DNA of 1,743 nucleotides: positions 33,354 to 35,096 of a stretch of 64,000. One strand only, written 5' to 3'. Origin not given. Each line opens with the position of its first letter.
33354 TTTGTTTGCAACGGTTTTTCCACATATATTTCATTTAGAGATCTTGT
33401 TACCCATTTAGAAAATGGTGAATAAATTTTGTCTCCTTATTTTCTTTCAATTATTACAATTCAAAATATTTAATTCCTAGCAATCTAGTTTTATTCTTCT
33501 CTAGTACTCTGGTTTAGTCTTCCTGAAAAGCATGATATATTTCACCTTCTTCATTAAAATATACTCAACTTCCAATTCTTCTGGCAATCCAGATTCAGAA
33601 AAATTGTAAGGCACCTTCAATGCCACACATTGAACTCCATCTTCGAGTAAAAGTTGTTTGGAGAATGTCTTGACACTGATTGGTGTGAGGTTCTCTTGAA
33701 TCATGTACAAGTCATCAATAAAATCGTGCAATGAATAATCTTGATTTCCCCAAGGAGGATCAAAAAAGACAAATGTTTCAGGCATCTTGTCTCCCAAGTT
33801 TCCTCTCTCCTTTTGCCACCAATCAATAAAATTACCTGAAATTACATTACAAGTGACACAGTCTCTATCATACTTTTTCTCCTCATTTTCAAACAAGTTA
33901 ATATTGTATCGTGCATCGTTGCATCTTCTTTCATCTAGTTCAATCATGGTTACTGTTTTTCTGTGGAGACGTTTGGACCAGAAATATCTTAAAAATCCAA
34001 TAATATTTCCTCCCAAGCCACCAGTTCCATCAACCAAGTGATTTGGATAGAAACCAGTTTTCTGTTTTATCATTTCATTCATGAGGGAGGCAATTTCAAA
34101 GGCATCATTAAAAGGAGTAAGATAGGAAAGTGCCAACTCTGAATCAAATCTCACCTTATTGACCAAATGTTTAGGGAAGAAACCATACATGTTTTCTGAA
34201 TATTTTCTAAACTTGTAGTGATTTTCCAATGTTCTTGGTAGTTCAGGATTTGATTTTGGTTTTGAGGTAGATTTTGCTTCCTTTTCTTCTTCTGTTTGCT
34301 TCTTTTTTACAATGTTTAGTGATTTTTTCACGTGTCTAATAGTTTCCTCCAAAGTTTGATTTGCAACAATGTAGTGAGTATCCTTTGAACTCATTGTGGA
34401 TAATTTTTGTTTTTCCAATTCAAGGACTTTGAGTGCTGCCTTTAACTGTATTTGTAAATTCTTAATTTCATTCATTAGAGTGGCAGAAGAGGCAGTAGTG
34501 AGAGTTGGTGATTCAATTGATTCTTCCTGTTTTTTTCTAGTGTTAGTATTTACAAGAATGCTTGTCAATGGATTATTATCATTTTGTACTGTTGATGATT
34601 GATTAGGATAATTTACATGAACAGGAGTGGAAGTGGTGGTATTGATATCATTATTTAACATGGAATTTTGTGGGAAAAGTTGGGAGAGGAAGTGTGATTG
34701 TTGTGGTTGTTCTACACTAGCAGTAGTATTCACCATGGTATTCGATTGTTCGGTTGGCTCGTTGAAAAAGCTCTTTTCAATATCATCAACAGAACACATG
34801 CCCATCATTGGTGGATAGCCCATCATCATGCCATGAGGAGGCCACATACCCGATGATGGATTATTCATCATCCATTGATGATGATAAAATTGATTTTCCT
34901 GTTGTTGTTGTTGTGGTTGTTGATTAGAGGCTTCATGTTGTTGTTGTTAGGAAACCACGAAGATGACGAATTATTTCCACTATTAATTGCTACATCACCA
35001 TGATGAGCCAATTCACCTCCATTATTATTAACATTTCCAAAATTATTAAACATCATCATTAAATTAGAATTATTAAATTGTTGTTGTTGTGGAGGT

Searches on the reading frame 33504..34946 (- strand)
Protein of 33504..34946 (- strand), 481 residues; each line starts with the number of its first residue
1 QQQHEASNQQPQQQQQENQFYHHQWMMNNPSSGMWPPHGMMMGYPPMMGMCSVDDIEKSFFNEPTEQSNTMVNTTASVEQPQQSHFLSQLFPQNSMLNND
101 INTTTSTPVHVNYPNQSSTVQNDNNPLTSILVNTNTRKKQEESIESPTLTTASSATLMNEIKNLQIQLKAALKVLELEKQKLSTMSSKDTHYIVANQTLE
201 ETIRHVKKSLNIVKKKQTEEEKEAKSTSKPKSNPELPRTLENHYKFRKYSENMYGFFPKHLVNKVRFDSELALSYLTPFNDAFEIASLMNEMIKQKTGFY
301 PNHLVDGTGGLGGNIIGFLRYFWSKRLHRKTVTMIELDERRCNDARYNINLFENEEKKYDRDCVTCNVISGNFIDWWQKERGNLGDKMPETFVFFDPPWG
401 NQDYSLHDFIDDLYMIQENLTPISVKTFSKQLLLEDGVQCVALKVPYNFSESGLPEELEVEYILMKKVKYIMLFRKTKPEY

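Call 25: search_protein_families(library=pfam, proteins=[window:33504-34946:-], max_evalue=0.001)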
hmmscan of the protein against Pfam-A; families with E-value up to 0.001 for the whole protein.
window:33504-34946:- (481 aa): 1 family
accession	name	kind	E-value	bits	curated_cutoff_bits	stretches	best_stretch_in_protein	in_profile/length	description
PF09445.16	Methyltransf_15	-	2.4e-05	24.4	22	1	303-431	3-109/165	RNA cap guanine-N2 methyltransferase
